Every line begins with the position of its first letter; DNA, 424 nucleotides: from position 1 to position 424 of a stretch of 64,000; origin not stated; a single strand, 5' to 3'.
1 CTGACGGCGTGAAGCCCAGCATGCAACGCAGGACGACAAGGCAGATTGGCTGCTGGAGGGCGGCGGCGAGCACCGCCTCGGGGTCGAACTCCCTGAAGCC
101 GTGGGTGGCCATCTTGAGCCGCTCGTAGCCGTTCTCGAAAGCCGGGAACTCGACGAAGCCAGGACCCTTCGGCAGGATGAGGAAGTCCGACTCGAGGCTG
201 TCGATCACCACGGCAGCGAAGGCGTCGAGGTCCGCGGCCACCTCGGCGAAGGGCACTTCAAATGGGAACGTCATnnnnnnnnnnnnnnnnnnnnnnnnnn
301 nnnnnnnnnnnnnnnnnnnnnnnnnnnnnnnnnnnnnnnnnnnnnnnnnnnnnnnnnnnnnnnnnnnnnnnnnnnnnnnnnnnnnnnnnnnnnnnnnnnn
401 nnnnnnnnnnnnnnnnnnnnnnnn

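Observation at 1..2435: DUF1156-family DNA methyltransferase at the window edge with a co-directional, overlapping downstream gene; a probable truncated view of a multi-gene phage-defence system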

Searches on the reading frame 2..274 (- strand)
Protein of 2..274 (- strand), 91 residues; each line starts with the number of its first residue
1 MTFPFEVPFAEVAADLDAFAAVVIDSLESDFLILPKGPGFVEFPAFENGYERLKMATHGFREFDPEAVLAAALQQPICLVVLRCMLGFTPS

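Call 5: search_protein_families(library=padloc, proteins=[window:2-274:-], max_evalue=0.01)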
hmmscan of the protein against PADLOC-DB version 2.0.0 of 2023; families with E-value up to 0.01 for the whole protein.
window:2-274:- (91 aa): 0 families

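Call 6: search_protein_families(library=ncbifam, proteins=[window:2-274:-], max_evalue=0.01)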
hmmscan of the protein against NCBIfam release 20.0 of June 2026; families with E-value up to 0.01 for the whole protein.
window:2-274:- (91 aa): 0 families
